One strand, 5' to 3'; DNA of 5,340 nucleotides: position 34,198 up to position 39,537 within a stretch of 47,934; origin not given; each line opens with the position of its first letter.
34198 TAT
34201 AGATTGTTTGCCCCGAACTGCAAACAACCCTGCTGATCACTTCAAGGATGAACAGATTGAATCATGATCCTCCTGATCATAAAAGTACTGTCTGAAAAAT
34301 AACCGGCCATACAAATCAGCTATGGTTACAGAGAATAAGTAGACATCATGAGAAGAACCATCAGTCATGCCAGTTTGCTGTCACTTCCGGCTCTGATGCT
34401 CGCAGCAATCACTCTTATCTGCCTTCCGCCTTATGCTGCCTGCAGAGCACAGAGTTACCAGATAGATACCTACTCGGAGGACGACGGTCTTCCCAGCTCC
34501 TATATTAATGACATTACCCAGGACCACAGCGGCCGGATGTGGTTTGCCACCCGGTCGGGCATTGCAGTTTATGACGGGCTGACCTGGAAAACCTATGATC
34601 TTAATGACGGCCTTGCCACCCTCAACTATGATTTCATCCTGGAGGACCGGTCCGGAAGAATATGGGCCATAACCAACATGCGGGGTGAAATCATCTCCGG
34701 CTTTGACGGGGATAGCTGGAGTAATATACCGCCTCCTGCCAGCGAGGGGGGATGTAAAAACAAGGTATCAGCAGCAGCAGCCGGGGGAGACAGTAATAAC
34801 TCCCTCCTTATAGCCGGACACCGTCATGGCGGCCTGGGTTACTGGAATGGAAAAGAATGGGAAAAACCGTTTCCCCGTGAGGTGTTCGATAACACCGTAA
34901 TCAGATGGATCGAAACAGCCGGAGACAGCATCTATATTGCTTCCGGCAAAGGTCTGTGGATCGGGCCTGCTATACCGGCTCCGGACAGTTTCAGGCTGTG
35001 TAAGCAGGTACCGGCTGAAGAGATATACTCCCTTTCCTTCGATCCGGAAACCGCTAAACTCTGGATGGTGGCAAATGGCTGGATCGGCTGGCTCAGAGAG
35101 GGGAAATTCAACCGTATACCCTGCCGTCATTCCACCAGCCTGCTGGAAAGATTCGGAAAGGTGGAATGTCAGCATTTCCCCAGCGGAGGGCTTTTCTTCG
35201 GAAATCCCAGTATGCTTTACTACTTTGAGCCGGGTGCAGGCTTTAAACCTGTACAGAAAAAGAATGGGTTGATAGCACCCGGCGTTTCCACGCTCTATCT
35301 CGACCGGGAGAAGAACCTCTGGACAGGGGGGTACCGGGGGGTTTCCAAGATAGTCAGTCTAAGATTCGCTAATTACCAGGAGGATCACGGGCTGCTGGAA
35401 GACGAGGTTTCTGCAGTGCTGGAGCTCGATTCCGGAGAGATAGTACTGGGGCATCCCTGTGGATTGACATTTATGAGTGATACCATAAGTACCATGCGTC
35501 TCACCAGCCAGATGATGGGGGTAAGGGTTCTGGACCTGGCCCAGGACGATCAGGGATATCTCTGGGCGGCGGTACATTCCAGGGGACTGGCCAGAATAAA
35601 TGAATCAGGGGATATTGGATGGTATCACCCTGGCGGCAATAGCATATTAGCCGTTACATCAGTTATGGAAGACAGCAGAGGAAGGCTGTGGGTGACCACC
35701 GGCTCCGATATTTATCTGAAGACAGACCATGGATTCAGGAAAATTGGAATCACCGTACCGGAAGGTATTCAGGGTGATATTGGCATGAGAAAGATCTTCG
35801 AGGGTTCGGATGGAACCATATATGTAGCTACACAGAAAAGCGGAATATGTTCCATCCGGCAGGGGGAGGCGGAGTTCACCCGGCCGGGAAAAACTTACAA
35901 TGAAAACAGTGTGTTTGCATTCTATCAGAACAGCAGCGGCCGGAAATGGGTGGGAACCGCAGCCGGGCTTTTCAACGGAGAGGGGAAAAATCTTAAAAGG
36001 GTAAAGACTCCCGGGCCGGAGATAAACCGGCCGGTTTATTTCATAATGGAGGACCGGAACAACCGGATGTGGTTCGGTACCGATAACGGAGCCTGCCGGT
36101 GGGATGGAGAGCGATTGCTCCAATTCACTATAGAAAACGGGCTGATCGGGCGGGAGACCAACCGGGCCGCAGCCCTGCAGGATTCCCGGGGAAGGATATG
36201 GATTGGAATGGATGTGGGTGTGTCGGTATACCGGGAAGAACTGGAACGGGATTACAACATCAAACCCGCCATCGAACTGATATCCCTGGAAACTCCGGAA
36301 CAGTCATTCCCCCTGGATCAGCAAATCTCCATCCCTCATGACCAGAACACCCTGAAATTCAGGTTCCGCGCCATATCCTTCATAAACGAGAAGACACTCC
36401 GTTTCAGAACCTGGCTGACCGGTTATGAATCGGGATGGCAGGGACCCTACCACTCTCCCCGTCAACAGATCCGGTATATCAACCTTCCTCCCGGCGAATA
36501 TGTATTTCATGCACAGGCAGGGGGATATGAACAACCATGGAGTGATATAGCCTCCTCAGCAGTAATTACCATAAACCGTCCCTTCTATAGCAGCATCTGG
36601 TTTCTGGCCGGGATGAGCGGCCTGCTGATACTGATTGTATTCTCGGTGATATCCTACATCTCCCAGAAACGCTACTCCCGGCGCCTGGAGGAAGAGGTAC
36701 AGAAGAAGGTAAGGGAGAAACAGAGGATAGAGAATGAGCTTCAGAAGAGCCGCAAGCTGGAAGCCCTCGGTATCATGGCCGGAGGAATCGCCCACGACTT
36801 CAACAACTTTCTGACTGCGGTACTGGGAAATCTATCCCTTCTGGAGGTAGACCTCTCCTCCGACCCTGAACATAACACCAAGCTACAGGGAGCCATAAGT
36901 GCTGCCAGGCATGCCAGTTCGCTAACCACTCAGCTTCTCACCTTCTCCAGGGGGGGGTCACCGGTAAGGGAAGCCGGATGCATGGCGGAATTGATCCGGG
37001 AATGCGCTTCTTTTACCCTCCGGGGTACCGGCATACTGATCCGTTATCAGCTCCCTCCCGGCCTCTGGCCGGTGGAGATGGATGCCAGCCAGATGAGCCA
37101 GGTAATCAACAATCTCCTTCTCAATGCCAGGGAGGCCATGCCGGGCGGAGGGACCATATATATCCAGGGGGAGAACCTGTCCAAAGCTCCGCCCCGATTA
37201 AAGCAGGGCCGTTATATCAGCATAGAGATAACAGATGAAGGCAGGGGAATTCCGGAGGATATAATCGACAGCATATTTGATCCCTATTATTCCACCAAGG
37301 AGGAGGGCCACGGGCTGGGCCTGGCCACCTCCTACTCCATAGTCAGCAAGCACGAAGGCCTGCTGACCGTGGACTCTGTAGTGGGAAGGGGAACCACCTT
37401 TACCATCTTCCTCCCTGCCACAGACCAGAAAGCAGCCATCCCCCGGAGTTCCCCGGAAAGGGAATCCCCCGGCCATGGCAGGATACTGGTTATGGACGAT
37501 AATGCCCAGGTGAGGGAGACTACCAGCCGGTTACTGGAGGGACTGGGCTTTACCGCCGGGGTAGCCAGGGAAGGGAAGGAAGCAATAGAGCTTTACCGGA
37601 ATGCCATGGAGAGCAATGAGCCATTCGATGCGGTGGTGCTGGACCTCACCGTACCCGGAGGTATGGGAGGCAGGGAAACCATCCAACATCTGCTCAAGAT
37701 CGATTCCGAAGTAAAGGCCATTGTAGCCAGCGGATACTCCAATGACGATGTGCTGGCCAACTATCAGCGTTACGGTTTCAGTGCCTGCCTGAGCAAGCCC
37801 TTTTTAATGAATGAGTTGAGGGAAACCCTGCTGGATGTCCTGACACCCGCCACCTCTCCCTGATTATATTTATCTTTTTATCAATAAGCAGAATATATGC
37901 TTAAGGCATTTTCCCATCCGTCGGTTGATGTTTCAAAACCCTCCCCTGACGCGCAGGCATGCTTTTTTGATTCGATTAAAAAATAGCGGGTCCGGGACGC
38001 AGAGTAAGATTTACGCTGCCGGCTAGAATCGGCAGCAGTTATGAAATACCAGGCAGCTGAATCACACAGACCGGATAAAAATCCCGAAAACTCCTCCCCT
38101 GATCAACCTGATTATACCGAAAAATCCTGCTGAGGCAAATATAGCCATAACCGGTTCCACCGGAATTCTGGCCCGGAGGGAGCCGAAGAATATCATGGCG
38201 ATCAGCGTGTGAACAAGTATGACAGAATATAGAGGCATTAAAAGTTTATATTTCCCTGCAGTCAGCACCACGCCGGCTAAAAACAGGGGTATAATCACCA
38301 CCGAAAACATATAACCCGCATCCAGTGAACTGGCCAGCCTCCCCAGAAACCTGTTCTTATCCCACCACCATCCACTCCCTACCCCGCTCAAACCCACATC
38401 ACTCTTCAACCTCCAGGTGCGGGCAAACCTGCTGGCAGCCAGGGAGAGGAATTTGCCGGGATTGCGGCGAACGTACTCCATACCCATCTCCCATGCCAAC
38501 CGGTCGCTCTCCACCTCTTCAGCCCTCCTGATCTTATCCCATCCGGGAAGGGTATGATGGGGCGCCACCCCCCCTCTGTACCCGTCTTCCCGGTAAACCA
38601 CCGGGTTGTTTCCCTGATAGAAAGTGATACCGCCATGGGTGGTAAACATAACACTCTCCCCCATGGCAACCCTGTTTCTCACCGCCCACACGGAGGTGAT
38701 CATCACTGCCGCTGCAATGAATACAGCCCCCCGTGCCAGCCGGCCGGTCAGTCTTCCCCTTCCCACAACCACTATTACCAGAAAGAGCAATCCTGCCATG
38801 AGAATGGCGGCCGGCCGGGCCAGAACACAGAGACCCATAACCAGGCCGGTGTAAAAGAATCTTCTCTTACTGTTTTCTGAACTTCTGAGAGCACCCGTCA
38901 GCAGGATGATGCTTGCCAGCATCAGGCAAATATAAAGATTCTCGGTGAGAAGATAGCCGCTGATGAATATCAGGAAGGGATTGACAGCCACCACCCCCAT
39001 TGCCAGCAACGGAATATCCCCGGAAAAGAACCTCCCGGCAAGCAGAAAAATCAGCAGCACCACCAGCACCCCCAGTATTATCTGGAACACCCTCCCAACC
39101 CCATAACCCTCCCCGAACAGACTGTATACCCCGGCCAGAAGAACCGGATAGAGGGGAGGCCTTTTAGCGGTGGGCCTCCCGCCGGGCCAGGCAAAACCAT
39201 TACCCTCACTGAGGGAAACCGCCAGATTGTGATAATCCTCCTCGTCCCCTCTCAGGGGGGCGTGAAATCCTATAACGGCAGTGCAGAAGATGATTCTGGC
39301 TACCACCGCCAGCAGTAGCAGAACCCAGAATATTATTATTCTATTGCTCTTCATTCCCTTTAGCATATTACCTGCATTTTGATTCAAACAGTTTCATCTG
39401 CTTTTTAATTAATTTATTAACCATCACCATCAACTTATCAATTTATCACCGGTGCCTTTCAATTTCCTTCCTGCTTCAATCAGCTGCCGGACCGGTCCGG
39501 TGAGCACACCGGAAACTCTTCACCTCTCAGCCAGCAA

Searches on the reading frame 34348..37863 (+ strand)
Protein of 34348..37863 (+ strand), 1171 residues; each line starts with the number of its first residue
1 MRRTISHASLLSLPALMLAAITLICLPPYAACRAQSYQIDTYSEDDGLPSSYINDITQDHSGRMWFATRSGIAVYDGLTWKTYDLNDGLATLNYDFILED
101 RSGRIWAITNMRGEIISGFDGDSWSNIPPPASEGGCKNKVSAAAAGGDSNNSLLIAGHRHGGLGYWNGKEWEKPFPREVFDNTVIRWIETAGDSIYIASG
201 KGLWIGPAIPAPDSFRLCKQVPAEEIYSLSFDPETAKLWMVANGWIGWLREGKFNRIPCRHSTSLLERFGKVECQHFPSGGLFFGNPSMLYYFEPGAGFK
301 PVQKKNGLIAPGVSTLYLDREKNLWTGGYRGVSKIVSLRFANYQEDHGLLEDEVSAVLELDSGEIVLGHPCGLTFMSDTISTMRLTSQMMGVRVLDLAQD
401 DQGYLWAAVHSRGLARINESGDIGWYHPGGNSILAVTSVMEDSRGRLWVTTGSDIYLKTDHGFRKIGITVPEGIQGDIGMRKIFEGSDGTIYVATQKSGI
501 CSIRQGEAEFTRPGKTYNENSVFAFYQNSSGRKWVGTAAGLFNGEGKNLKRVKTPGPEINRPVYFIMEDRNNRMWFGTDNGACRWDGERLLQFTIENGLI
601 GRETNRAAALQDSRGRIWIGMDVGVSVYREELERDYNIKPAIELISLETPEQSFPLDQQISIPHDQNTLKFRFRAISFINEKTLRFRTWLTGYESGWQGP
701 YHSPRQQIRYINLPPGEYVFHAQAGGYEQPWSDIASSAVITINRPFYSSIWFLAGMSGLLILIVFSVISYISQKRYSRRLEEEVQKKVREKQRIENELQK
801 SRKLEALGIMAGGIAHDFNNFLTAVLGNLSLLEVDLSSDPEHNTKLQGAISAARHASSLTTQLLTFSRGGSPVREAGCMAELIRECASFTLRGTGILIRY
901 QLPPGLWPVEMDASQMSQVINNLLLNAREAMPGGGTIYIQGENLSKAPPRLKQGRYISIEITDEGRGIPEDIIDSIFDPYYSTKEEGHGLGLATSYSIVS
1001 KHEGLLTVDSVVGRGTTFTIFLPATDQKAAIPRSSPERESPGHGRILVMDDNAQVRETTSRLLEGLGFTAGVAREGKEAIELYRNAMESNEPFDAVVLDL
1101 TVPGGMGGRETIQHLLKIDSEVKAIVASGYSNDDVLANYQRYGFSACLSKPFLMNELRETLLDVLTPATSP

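Call 5: search_protein_families(library=pfam, proteins=[window:34348-37863:+], max_evalue=0.01)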
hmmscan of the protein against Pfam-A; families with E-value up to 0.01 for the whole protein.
window:34348-37863:+ (1171 aa): 5 families
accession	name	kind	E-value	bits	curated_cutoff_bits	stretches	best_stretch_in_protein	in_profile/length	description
PF07494.17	Reg_prop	-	2.6e-30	101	20.4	2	47-69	1-23/24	Two component regulator propeller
PF02518.31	HATPase_c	-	1.2e-23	84.1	26.4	1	912-1025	2-110/111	Histidine kinase-, DNA gyrase B-, and HSP90-like ATPase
PF00072.30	Response_reg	-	1.7e-15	57.6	30.2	1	1046-1161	1-110/111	Response regulator receiver domain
PF00512.31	HisKA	-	2.5e-07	31.1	26.9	1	809-871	4-65/66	His Kinase A (phospho-acceptor) domain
PF07495.19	Y_Y_Y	-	3.7e-07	30.4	26.6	1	678-742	2-64/65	Y_Y_Y domain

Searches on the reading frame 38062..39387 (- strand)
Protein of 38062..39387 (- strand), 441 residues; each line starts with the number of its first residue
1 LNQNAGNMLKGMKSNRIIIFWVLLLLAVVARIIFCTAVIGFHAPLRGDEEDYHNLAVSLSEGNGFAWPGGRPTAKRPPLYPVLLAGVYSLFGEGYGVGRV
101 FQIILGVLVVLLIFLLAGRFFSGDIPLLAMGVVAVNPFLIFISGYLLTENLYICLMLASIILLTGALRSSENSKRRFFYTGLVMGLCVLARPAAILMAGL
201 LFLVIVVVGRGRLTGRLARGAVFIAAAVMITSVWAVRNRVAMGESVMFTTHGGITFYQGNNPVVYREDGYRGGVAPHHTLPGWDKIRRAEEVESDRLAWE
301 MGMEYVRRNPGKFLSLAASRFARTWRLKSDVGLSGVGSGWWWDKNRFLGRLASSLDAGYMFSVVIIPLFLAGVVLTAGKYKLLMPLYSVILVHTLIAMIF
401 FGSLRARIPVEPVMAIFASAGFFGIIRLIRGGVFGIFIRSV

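Call 10: search_protein_families(library=pfam, proteins=[window:38062-39387:-], max_evalue=0.001)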
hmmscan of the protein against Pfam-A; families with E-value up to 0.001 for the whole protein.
window:38062-39387:- (441 aa): 2 families
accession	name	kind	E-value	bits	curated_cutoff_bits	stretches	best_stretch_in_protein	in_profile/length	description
PF13231.12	PMT_2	-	1.5e-13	51.7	26.1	1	75-233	1-158/160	Dolichyl-phosphate-mannose-protein mannosyltransferase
PF09913.15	DUF2142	-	4e-05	23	30.1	1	97-237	126-263/395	Predicted membrane protein (DUF2142)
